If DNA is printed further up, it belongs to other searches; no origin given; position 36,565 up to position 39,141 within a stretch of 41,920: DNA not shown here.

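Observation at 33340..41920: Secretion/pilus-type ATPase in a locus with no platform protein or pilins: candidate undescribed cell-surface apparatus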

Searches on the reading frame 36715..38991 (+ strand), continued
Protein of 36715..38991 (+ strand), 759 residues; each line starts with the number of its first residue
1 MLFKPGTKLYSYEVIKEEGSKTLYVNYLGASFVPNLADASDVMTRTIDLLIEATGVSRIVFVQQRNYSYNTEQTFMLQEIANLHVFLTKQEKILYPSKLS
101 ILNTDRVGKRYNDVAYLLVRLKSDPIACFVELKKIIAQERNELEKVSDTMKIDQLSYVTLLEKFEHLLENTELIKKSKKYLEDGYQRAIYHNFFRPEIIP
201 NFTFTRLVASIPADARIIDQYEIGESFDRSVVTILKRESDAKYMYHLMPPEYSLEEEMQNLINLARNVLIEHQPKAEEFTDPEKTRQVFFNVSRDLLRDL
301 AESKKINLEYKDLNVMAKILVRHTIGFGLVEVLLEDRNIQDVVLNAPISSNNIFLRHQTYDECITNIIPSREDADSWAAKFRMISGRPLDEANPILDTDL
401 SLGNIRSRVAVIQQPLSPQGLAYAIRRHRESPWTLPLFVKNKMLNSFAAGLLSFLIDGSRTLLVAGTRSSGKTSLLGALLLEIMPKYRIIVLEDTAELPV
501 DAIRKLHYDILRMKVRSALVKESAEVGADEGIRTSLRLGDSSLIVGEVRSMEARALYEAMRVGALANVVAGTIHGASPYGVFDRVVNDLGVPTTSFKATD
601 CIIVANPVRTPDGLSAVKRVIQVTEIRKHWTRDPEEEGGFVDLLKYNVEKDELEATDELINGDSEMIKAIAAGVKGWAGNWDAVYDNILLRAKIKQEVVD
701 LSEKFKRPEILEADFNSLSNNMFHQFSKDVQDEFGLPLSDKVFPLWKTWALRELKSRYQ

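Call 59: search_protein_representatives(alignment_id=A1)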
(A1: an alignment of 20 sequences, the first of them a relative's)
Query: 20 sequences, 723 profile positions. Proteins with E-value up to 0.001 (for the whole library): 1166; up to 1e-10: 831; up to 1e-30: 455. The best 150 are listed.
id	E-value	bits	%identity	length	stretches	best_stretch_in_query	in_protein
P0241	0.0e+00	1043.1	-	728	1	2-720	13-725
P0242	4.8e-218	742.6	-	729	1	2-715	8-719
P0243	5.3e-217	739.2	-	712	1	2-721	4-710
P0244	6.7e-207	705.8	-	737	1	2-722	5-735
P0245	8.3e-186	636.0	-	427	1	294-721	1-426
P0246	5.3e-184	630.1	-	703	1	26-716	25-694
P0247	2.6e-183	627.8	-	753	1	2-715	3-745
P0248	2.2e-182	624.7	-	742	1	4-722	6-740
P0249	6.5e-180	616.5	-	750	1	3-715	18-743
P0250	4.7e-175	600.5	-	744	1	3-721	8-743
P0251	1.8e-173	595.2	-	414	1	2-415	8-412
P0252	1.5e-172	592.2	-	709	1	4-716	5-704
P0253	9.3e-172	589.6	-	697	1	23-717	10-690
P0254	2.2e-169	581.7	-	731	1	12-720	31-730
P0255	1.5e-166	572.4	-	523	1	344-723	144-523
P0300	4.1e-100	352.8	-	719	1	3-707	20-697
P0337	8.4e-89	315.4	-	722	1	13-714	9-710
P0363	2.5e-81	290.6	-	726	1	8-716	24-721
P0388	1.9e-72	261.3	-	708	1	27-704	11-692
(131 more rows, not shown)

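Call 64: find_homologous_proteins(query=L089:8133-10154:+, max_evalue=0.00001)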
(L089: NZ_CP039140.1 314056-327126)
Query L089:8133-10154:+ (674 aa): 1454 proteins with E <= 0.00001 among 8000 candidates; the best 120 are listed.
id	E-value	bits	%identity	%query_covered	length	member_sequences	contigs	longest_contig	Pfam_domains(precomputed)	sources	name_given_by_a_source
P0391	0.0e+0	1409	100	98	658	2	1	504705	PF00482.29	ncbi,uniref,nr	ncbi:hypothetical protein HFX_6264 (plasmid) [Haloferax mediterranei ATCC 33500]|uniref:Type II secr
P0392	0.0e+0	1198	80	100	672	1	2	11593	PF00482.29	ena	-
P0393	0.0e+0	1161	79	98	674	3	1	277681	PF00482.29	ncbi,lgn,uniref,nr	ncbi:hypothetical protein C474_08927 [Halogeometricum pallidum JCM 14848]|uniref:Type II secretion s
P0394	0.0e+0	1017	70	99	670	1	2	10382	PF00482.29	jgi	jgi:flagellar protein FlaJ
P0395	8.7e-282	955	63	100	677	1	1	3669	PF00482.29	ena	-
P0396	2.8e-274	930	64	98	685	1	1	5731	PF00482.29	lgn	-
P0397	2.5e-272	923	62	98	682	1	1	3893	PF00482.29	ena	-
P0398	3.0e-270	916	62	98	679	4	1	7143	PF00482.29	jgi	-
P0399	8.4e-269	912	62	97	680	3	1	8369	PF00482.29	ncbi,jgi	-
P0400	9.7e-269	911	61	97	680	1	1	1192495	PF00482.29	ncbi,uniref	ncbi:type II secretion system F family protein [Haloarchaeobius sp. HRN-SO-5]|uniref:type II secreti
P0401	1.4e-268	911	62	97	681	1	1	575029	PF00482.29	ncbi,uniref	ncbi:type II secretion system F family protein [Haloarchaeobius sp. TZWWS8]|uniref:type II secretion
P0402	4.6e-268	909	62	97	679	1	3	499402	PF00482.29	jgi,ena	-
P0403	4.0e-267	906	61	97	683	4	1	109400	PF00482.29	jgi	jgi:flagellar protein FlaJ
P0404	6.8e-267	905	60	100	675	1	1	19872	PF00482.29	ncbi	ncbi:MAG: type II secretion system F family protein [Halobacteriaceae archaeon]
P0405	1.9e-266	904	60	100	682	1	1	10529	PF00482.29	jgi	-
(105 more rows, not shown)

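Call 74: find_encoding_contigs(protein=P0388, flank=8000, max_places=1)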
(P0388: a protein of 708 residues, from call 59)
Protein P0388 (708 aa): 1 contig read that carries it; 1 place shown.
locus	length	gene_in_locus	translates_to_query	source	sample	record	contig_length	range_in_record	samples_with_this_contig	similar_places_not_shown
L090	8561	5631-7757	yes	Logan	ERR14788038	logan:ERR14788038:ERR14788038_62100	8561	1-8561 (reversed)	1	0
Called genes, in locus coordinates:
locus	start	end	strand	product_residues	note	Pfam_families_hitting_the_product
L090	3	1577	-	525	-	?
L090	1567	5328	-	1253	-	PF14890:Intein_splicing, PF14528:LAGLIDADG_3 (weak), PF00437:T2SSE (weak)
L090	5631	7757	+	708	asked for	PF00482:T2SSF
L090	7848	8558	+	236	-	-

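Call 75: find_encoding_contigs(protein=P0300, flank=8000, max_places=1)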
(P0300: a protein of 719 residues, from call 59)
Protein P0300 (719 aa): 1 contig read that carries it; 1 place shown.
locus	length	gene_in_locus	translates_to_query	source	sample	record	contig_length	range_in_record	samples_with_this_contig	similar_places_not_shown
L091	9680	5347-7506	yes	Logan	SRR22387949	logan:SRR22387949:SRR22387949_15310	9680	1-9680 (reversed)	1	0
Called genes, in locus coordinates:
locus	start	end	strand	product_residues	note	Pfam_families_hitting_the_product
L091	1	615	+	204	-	?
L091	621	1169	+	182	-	-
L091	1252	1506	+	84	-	-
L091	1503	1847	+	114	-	PF04014:MazE_antitoxin (faint)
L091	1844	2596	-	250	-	-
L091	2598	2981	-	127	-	-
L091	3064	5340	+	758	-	PF00437:T2SSE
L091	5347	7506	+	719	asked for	-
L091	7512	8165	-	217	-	PF01269:Fibrillarin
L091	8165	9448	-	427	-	PF21572:Nop5_56-rel_N_Arc (weak), PF21667:Nop5_N, PF01798:Nop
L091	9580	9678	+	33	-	?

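Call 77: search_protein_families(library=pfam, alignment_id=A4, max_evalue=0.01)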
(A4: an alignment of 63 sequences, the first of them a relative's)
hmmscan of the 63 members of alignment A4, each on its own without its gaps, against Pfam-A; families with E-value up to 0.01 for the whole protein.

A. member 1, P0122 (720 aa): 0 families

B. families by the number of members that match (of 63 scanned): 8 families
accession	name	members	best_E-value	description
PF00482.28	T2SSF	29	1.1e-15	Type II secretion system (T2SS), protein F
PF09548.15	Spore_III_AB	5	1.3e-05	Stage III sporulation protein AB (spore_III_AB)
PF20990.2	DUF2207_C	3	4.8e-05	Predicted membrane protein (DUF2207) C-terminal domain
PF06687.17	SUR7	1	0.0018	SUR7/PalI family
PF22271.1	DUF6955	1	0.0036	Family of unknown function (DUF6955)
PF20572.3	DUF6781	1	0.0065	Family of unknown function (DUF6781)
PF20237.3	DUF6594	1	0.0067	Family of unknown function (DUF6594)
PF03839.21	Sec62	1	0.0068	Translocation protein Sec62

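Call 79: find_encoding_contigs(protein=P0337, flank=9000, max_places=1)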
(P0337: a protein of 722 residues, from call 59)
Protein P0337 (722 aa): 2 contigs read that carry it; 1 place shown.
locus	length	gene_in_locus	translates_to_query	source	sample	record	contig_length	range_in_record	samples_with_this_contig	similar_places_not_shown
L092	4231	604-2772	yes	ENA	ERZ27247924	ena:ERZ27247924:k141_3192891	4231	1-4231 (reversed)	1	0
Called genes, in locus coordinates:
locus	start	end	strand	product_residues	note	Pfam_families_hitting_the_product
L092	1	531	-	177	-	?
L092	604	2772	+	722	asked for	-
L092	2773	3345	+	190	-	-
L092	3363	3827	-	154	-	-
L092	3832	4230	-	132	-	?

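Call 80: find_encoding_contigs(protein=P0363, flank=9000, max_places=1)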
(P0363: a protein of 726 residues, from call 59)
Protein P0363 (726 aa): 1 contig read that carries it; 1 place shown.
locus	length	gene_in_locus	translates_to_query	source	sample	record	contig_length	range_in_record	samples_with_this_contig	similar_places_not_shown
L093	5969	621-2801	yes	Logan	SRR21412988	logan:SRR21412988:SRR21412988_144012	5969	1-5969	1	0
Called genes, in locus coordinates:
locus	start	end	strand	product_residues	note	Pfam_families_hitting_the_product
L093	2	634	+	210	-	?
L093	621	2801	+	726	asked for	PF00482:T2SSF (weak)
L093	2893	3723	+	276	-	-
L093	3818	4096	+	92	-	-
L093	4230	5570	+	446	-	PF00801:PKD, PF18911:PKD_4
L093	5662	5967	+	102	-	?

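Call 85: search_protein_families(library=pfam, proteins=[L010:12783-21053:+], max_evalue=0.001)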
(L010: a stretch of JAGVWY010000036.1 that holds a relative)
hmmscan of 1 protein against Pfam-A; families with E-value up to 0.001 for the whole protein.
L010:12783-21053:+ (2757 aa): 6 families
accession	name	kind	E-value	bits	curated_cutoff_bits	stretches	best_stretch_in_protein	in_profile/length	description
PF13385.13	Laminin_G_3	-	8e-28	97.9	27.6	2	1766-1917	3-150/151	Concanavalin A-like lectin/glucanases superfamily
PF00354.24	Pentaxin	-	5.1e-25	88.8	25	1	1765-1936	9-182/194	Pentaxin family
PF01839.29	FG-GAP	-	1.6e-23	82.5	22.1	4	2151-2189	1-37/37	FG-GAP repeat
PF14312.12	FG-GAP_2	-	1.5e-12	47.9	23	0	2080-2121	14-48/49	FG-GAP repeat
PF13517.12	FG-GAP_3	-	5.3e-06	27.4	26.9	2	2025-2104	1-61/61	FG-GAP-like repeat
PF02210.31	Laminin_G_2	-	0.00052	20.9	22.9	0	1826-1907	46-123/126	Laminin G domain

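Call 108: find_encoding_contigs(protein=P0128, flank=9000, max_places=3)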
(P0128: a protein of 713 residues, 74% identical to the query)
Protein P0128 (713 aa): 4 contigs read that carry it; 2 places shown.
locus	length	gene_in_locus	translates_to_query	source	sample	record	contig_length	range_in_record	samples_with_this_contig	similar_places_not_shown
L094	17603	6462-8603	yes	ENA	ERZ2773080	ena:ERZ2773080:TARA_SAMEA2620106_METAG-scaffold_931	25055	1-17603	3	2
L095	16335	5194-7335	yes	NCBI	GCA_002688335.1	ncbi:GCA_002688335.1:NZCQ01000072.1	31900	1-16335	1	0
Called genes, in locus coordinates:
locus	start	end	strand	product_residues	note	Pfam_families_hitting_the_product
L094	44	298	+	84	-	-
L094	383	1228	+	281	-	-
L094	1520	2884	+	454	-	-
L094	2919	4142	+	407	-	-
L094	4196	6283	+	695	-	-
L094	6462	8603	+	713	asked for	-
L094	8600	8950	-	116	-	PF18480:DUF5615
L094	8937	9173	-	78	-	PF04255:DUF433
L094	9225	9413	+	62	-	-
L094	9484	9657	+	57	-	-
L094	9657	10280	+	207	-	-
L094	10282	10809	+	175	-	-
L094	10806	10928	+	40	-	-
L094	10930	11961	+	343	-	-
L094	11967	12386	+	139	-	-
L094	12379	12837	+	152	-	-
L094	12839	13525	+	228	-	-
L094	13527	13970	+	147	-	-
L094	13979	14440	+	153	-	-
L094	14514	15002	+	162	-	-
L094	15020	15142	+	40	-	-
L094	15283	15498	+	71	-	-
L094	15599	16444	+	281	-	PF01478:Peptidase_A24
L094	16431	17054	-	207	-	PF01230:HIT (weak)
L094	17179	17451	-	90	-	PF00736:EF1_GNE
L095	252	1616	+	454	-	-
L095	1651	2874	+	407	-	-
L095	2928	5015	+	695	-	-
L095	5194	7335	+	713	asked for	-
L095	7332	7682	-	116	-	PF18480:DUF5615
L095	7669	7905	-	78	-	PF04255:DUF433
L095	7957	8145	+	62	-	-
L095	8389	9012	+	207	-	-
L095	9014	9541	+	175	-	-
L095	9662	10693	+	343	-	-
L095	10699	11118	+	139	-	-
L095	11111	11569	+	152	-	-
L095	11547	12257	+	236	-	-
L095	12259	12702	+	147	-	-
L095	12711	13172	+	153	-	-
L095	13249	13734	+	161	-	-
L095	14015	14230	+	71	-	-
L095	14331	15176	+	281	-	PF01478:Peptidase_A24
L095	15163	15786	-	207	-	PF01230:HIT (weak)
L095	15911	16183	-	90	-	PF00736:EF1_GNE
